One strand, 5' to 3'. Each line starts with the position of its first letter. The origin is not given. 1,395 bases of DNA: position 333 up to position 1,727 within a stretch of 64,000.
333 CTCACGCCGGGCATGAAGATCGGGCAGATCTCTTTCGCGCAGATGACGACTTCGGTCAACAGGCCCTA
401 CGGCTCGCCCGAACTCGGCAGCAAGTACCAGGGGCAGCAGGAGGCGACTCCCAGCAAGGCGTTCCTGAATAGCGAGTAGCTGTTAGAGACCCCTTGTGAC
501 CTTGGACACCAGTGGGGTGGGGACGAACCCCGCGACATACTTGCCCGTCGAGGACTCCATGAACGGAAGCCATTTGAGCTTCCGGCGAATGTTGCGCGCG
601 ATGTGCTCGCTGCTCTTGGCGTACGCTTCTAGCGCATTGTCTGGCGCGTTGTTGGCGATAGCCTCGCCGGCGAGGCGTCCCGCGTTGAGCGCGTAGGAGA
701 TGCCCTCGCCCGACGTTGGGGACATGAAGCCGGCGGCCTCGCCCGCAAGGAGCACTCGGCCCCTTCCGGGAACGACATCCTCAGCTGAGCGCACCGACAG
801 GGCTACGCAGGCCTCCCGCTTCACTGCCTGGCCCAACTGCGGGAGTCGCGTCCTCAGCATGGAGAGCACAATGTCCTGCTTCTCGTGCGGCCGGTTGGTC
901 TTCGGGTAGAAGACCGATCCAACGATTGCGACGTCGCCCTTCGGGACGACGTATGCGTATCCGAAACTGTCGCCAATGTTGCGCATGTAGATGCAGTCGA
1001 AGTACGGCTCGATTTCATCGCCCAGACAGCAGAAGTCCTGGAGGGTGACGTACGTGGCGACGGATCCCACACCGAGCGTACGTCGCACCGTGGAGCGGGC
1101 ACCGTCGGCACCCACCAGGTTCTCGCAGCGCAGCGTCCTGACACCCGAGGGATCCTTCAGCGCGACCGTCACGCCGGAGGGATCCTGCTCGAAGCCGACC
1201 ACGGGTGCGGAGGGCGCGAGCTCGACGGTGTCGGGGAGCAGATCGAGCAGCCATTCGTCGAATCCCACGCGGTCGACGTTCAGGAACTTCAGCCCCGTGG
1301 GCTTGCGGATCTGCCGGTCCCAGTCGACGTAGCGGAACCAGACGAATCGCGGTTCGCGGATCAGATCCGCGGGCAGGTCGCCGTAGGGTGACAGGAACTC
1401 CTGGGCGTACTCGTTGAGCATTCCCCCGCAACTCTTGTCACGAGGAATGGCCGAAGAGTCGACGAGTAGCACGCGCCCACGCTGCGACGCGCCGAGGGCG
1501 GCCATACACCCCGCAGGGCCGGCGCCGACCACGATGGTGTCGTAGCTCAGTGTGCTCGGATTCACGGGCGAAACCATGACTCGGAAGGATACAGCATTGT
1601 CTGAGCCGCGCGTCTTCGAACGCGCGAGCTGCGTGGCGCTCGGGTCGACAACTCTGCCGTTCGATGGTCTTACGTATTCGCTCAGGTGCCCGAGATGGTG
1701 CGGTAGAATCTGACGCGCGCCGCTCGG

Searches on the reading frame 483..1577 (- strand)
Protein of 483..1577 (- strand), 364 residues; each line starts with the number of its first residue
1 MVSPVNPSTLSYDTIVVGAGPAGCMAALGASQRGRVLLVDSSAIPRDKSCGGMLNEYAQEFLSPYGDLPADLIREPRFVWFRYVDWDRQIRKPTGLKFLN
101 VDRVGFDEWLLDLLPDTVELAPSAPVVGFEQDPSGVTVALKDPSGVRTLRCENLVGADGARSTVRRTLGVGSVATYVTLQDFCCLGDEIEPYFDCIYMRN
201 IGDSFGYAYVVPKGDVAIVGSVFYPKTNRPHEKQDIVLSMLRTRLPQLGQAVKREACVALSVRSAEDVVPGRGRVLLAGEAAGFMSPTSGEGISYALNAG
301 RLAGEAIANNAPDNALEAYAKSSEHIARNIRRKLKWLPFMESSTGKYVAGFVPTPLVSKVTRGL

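Call 77: search_protein_families(library=pfam, proteins=[window:483-1577:-], max_evalue=0.001)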
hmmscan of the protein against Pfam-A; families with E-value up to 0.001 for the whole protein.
window:483-1577:- (364 aa): 7 families
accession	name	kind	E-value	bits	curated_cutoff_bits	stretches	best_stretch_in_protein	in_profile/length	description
PF01494.25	FAD_binding_3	-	2.4e-20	73.5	22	1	124-330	121-345/349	FAD binding domain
PF01266.30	DAO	-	5.6e-08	33.1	27.9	0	13-45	1-34/353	FAD dependent oxidoreductase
PF05834.18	Lycopene_cycl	-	2.2e-05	24.2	23.4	1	13-333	1-315/380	Lycopene cyclase protein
PF03486.20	HI0933_like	-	3.3e-05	23.9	50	1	13-44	2-34/244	HI0933-like protein Rossmann domain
PF12831.13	FAD_oxidored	-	5.3e-05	23.1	27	1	13-54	1-38/416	FAD dependent oxidoreductase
PF07992.20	Pyr_redox_2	-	0.00026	21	26.1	1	12-166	1-115/291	Pyridine nucleotide-disulphide oxidoreductase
PF00890.30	FAD_binding_2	-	0.00027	20.7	20.4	1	13-41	1-30/414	FAD binding domain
